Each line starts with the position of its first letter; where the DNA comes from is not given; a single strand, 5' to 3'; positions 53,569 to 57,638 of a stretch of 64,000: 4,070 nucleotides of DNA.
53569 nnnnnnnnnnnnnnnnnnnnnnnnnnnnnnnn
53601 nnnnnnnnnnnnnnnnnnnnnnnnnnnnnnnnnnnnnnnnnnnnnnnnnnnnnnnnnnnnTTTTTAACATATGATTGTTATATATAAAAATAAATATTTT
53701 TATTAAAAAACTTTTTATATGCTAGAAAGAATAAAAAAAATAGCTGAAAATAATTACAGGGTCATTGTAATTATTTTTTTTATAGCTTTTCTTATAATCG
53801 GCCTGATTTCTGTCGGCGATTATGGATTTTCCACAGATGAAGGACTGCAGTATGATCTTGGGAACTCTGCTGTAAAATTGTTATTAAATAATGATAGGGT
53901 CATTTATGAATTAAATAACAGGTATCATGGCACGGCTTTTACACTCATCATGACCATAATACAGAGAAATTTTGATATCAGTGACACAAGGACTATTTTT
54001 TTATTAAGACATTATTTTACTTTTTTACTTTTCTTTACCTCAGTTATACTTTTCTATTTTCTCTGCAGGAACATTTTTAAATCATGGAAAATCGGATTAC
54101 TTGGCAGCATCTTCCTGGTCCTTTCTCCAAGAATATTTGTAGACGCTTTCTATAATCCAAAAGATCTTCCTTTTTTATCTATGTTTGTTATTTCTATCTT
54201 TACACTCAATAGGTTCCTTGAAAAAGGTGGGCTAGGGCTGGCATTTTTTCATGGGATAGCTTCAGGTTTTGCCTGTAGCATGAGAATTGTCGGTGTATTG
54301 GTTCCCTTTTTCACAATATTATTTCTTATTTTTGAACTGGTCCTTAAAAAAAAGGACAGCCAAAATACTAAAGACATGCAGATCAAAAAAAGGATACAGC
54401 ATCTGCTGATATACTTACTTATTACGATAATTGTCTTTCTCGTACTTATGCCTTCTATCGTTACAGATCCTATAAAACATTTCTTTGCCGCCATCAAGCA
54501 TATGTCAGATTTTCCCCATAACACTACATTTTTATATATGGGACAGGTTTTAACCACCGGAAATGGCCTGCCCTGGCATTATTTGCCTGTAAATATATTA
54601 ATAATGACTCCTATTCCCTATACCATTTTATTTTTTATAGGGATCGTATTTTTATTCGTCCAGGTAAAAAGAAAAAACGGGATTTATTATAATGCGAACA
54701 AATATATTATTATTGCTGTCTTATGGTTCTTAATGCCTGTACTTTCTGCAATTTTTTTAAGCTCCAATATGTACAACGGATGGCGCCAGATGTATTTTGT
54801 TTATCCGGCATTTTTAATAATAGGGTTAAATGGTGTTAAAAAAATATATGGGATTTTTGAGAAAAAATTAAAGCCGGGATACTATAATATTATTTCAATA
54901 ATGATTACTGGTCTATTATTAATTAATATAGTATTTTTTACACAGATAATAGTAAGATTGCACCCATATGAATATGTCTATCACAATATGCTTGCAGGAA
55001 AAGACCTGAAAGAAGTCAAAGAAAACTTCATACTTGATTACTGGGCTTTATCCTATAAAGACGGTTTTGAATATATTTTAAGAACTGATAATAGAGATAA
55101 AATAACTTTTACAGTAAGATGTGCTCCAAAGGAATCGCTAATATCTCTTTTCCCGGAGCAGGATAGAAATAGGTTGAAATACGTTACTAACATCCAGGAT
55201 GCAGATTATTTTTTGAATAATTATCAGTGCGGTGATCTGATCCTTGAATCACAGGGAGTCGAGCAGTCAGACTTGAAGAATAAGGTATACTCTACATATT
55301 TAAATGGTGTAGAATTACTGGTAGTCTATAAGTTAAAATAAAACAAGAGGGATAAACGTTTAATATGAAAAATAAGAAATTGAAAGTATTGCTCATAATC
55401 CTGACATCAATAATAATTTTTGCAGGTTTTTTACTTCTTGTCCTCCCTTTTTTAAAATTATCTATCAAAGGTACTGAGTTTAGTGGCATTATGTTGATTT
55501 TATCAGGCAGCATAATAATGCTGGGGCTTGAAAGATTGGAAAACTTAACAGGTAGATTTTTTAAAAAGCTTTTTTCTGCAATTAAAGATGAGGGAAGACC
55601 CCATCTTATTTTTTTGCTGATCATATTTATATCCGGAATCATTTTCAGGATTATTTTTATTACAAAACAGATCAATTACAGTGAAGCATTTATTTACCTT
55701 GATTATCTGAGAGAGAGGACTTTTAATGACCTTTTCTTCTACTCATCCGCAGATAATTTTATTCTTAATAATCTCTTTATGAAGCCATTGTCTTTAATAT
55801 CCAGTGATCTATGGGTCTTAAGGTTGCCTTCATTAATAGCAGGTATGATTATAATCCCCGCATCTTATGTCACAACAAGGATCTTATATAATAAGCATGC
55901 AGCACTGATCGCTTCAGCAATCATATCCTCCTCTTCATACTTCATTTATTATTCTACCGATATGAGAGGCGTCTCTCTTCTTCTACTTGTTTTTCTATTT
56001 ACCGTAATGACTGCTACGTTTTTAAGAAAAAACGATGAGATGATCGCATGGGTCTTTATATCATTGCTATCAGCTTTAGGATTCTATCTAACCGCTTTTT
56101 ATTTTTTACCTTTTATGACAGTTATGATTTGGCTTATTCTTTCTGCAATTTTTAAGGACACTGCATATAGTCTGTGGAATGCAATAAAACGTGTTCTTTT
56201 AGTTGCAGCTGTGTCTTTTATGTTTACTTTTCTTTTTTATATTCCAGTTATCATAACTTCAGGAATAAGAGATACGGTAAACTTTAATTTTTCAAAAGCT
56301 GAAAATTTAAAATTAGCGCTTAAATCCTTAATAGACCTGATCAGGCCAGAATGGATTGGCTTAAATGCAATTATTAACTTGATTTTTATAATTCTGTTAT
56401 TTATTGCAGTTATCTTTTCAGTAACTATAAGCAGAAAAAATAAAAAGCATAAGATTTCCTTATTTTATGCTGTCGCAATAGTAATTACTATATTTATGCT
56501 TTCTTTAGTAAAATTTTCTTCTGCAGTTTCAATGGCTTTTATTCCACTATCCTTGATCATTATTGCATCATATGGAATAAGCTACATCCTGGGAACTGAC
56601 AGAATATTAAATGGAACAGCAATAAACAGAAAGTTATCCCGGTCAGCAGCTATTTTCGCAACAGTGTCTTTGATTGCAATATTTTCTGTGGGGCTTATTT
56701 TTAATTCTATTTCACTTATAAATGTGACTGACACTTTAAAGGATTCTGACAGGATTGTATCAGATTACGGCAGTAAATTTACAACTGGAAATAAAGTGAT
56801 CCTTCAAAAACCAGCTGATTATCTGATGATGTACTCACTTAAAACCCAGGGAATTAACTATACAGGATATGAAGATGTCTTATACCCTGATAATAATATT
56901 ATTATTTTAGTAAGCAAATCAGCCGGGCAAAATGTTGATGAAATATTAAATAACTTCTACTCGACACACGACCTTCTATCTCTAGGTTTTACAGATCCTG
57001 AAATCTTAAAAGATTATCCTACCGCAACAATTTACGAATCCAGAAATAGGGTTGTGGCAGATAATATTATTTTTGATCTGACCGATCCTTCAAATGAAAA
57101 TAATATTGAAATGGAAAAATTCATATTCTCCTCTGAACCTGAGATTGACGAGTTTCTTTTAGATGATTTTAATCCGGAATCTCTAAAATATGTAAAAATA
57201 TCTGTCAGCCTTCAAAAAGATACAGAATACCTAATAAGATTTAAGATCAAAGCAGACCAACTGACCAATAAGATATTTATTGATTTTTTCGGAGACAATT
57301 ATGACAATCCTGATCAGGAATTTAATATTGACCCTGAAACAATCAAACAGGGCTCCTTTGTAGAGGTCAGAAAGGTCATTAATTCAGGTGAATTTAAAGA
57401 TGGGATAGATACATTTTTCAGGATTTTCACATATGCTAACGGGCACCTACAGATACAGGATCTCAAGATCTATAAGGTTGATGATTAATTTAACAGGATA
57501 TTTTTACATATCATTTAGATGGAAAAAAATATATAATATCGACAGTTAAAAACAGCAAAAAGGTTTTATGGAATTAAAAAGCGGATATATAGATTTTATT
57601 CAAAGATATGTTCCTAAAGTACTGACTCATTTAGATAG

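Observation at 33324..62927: Four paralogous GtrB-like GT2 / GT-C glycosylation modules in one 30-kb stretch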

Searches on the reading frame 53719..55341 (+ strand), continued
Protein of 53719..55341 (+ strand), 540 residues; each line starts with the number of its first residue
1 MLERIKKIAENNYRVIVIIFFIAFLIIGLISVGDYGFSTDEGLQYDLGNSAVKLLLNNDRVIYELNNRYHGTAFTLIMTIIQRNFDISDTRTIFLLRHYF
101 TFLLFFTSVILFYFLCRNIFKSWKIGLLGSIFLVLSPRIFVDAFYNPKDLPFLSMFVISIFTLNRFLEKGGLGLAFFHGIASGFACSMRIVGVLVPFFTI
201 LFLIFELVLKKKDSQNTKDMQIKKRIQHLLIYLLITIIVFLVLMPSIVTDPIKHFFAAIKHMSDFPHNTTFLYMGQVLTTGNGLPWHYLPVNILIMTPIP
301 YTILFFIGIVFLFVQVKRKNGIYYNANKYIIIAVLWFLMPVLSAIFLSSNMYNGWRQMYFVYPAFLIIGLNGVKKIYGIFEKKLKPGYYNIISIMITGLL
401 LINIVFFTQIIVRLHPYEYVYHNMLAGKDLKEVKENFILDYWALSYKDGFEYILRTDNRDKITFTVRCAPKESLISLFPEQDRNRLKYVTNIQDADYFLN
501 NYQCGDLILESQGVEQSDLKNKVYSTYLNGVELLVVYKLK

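Call 36: fold_search(model_id=the predicted structure, library=pdb)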
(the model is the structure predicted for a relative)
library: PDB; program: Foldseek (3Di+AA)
matches with E <= 10: 317; with E <= 0.001: 14
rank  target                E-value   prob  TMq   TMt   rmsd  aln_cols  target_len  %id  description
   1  5f15                  1.3e-07  1.00  0.48  0.48  12.1       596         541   12  Crystal Structure of ArnT from Cupriavidus metallidurans bound to Undecaprenyl phosphate (released 2016-02-17)
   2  8pn9_A                2.5e-07  1.00  0.48  0.41  11.5       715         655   10  Structure of human oligosaccharyltransferase OST-A complex bound to NGI-1 (released 2024-05-08)
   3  8agb_A                3.2e-07  1.00  0.49  0.43  12.8       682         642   13  Structure of yeast oligosaccharylransferase complex with lipid-linked oligosaccharide bound (released 2022-12-07)
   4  6s7o_A                9.4e-07  1.00  0.45  0.38  12.5       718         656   10  Cryo-EM structure of human oligosaccharyltransferase complex OST-A (released 2019-12-18)
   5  6c26_A                1.1e-06  1.00  0.49  0.42  13.2       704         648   13  The Cryo-EM structure of a eukaryotic oligosaccharyl transferase complex (released 2018-01-31)
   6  5ezm                  1.4e-06  1.00  0.46  0.46  11.2       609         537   12  Crystal Structure of ArnT from Cupriavidus metallidurans in the apo state (released 2016-02-17)
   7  9n9j_I                1.7e-06  1.00  0.48  0.38  12.3       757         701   10  Structure of a GRP94 folding intermediate engaged with a CCDC134- and FKBP11-bound secretory translocon (released 2025-11-19)
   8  6ftg_5                4.0e-06  1.00  0.46  0.39  12.5       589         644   12  Subtomogram average of OST-containing ribosome-translocon complexes from canine rough microsomal membranes (released 2018-03-21)
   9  5ogl_A                9.0e-06  1.00  0.46  0.37  10.1       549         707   12  Structure of bacterial oligosaccharyltransferase PglB in complex with an acceptor peptide and an lipid-linked oligosac (released 2017-10-25)
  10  3rce_A                1.0e-05  1.00  0.47  0.39  10.2       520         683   14  Bacterial oligosaccharyltransferase PglB (released 2011-06-15)
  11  6gxc_A                1.6e-05  1.00  0.49  0.39   9.1       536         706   11  Bacterial oligosaccharyltransferase PglB in complex with an inhibitory peptide and a reactive lipid-linked oligosaccha (released 2018-11-14)
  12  9s6s_A                3.2e-05  1.00  0.51  0.51  10.2       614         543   12  Ternary cryo-EM structure of human ALG9 with Dol25-PP-GlcNAc2Man6, Dol25-P-Man and Fab (released 2026-03-18)
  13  8if8_B                5.2e-05  1.00  0.37  0.33  11.2       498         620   13  Arabinosyltransferase AftA (released 2023-05-31)
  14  8if8_C                2.1e-04  1.00  0.34  0.32  12.4       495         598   12  Arabinosyltransferase AftA (released 2023-05-31)
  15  6p25_B                1.2e-03  1.00  0.34  0.27   5.8       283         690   15  Structure of S. cerevisiae protein O-mannosyltransferase Pmt1-Pmt2 complex bound to the sugar donor and a peptide acce (released 2019-07-10)
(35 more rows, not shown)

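Call 86: search_protein_representatives(protein=window:53719-55341:+)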
Query: 540 residues. Proteins with E-value up to 0.001 (for the whole library): 6506; up to 1e-10: 4620; up to 1e-30: 1580. The best 150 are listed.
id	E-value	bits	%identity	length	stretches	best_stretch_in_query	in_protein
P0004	7.3e-192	655.0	55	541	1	4-540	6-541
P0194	6.1e-109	381.4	39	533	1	5-503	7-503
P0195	1.4e-108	380.2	40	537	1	6-540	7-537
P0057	6.1e-107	374.8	38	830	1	18-540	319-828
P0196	7.9e-103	361.2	42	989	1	14-538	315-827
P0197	1.1e-102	360.8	37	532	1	3-505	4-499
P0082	1.2e-100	354.0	41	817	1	11-539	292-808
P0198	4.1e-100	352.3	36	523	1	12-538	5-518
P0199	2.7e-99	349.5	37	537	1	15-540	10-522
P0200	2.9e-99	349.5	37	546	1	6-540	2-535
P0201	2.8e-97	342.9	39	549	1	12-538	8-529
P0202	1.3e-95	337.4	35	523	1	4-503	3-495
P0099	2.0e-95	336.8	40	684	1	14-505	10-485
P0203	6.6e-94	331.8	37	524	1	11-540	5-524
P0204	1.0e-93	331.2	37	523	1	9-540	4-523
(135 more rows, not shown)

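Call 91: find_encoding_contigs(protein=P0067, flank=6000, max_places=2)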
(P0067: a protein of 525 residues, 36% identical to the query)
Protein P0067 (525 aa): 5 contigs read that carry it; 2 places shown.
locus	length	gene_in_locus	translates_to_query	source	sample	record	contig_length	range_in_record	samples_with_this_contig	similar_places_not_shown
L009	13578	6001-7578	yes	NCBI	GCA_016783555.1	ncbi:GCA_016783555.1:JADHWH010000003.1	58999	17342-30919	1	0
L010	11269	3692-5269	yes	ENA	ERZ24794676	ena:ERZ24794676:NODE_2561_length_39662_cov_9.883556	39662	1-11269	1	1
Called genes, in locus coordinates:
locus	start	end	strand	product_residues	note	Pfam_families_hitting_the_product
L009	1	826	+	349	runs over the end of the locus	PF01008:IF-2B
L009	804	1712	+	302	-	PF00586:AIRS, PF02769:AIRS_C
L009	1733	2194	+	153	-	PF02367:TsaE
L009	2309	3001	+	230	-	PF00814:TsaD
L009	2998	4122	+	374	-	PF01168:Ala_racemase_N, PF00842:Ala_racemase_C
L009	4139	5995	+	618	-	PF12895:ANAPC3 (weak), PF14559:TPR_19 (weak), PF00515:TPR_1, PF07719:TPR_2 (weak), PF13181:TPR_8, PF13414:TPR_11, PF13424:TPR_12, PF13432:TPR_16, +18 more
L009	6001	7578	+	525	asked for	-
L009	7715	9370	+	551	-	PF00920:ILVD_EDD_N, PF24877:ILV_EDD_C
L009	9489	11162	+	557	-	PF02776:TPP_enzyme_N, PF00205:TPP_enzyme_M, PF02775:TPP_enzyme_C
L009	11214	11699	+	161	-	PF01842:ACT, PF22629:ACT_AHAS_ss, PF13710:ACT_5, PF10369:ALS_ss_C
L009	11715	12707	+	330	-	PF00670:AdoHcyase_NAD (weak), PF07991:KARI_N, PF01450:KARI_C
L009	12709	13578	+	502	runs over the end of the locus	PF00682:HMGL-like, PF22617:HCS_D2, PF08502:LeuA_dimer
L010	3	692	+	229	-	?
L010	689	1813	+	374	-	PF01168:Ala_racemase_N, PF00842:Ala_racemase_C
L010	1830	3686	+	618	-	PF12895:ANAPC3 (weak), PF14559:TPR_19 (weak), PF00515:TPR_1, PF07719:TPR_2 (weak), PF13181:TPR_8, PF13414:TPR_11, PF13424:TPR_12, PF13432:TPR_16, +18 more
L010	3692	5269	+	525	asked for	-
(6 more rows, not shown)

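Call 92: find_encoding_contigs(protein=P0038, flank=6000, max_places=2)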
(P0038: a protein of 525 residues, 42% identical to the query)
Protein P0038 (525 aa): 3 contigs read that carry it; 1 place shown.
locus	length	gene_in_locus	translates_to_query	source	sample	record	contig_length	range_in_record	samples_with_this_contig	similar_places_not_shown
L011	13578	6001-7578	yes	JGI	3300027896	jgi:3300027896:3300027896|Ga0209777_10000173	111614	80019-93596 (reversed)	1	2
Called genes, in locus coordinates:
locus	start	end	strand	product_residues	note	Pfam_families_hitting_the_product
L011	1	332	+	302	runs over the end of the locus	PF01073:3Beta_HSD, PF01370:Epimerase, PF02719:Polysacc_synt_2, PF04321:RmlD_sub_bind, PF13460:NAD_binding_10, PF16363:GDP_Man_Dehyd, PF07993:NAD_binding_4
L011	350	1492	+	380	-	PF00535:Glycos_transf_2, PF26629:GT2_TM_C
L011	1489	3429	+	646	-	-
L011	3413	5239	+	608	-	PF20176:DUF6541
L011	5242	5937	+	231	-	PF00535:Glycos_transf_2, PF13641:Glyco_tranf_2_3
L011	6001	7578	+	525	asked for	-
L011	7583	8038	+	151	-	PF04138:GtrA_DPMS_TM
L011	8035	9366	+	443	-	-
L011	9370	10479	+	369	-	PF00534:Glycos_transf_1, PF13692:Glyco_trans_1_4, PF13524:Glyco_trans_1_2 (weak)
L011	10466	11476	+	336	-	PF01501:Glyco_transf_8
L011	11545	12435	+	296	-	PF02390:Methyltransf_4 (faint), PF05050:Methyltransf_21, PF13383:Methyltransf_22 (weak)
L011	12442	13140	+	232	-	PF25087:GMPPB_C (faint), PF00132:Hexapep, PF14602:Hexapep_2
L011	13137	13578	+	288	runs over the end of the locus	PF00535:Glycos_transf_2, PF10111:Glyco_tranf_2_2, PF13641:Glyco_tranf_2_3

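Call 93: find_encoding_contigs(protein=P0104, flank=6000, max_places=2)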
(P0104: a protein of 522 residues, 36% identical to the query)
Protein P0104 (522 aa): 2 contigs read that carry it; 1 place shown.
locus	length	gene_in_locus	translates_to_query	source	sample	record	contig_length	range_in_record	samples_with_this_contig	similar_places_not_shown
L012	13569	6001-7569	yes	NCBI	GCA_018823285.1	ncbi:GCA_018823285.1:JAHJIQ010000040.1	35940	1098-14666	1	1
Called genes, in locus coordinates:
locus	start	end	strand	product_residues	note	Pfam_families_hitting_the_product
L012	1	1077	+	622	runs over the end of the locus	PF01073:3Beta_HSD, PF01370:Epimerase, PF02719:Polysacc_synt_2 (faint), PF07993:NAD_binding_4 (weak), PF13460:NAD_binding_10, PF16363:GDP_Man_Dehyd, PF13641:Glyco_tranf_2_3 (faint), PF00535:Glycos_transf_2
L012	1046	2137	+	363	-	PF01522:Polysacc_deac_1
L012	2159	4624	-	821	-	PF09586:YfhO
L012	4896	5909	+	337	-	PF00657:Lipase_GDSL (weak), PF13472:Lipase_GDSL_2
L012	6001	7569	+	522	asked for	PF13231:PMT_2 (weak)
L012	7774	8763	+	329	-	PF00535:Glycos_transf_2, PF10111:Glyco_tranf_2_2, PF13641:Glyco_tranf_2_3, PF13506:Glyco_transf_21, PF13632:Glyco_trans_2_3 (weak)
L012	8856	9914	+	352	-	PF04055:Radical_SAM (weak)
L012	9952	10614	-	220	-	PF01209:Ubie_methyltran (weak), PF05175:MTS (weak), PF13489:Methyltransf_23, PF13847:Methyltransf_31, PF08241:Methyltransf_11, PF08242:Methyltransf_12, PF13649:Methyltransf_25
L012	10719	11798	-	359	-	PF04055:Radical_SAM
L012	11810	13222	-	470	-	PF02310:B12-binding, PF04055:Radical_SAM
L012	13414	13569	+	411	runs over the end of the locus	PF00691:OmpA, PF05359:DUF748 (faint)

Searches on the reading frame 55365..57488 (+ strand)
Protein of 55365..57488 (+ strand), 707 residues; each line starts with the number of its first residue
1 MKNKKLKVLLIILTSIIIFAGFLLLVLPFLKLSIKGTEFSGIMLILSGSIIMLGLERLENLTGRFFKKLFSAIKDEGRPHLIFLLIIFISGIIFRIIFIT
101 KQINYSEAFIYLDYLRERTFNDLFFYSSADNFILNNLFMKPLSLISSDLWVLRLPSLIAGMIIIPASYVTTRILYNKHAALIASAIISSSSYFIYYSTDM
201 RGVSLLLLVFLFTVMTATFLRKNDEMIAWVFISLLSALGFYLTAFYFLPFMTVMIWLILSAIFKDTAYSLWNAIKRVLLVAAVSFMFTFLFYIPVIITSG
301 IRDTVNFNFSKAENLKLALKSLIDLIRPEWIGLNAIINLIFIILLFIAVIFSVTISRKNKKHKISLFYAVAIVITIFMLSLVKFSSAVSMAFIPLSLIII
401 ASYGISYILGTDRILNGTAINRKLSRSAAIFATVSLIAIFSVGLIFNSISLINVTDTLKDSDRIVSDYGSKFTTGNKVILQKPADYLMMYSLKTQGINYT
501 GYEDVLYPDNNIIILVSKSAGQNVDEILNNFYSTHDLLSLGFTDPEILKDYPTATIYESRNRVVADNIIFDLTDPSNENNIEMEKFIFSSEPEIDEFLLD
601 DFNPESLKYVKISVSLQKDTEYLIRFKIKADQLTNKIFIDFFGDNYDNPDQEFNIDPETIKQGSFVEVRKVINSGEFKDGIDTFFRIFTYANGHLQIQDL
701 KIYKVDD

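Call 4: search_protein_families(library=pfam, proteins=[window:55365-57488:+])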
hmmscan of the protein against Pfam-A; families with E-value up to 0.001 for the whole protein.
window:55365-57488:+ (707 aa): 1 family
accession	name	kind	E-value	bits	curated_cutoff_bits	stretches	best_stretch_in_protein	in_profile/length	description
PF13231.12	PMT_2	-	1.9e-06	28.6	26.1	1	143-270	15-145/160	Dolichyl-phosphate-mannose-protein mannosyltransferase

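Call 8: search_protein_families(library=ncbifam, proteins=[window:55365-57488:+], max_evalue=0.01)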
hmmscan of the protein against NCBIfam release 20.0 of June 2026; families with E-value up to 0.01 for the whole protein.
window:55365-57488:+ (707 aa): 0 families

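Call 42: search_protein_families(library=pfam, proteins=[window:55365-57488:+], max_evalue=10)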
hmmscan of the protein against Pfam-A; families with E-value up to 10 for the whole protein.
window:55365-57488:+ (707 aa): 3 families
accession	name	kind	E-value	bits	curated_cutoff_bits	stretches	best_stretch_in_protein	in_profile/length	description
PF13231.12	PMT_2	-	1.9e-06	28.6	26.1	1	143-270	15-145/160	Dolichyl-phosphate-mannose-protein mannosyltransferase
PF05705.20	DUF829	-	0.1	12.8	25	1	91-133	151-194/242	Eukaryotic protein of unknown function (DUF829)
PF17638.7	UL42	-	0.68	10.4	25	0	72-110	78-116/125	HCMV UL42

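Call 77: search_solved_structures(query=window:55365-57488:+, max_evalue=10)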
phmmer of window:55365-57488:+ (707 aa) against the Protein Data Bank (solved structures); distinct sequences matched with E-value up to 10: 0.
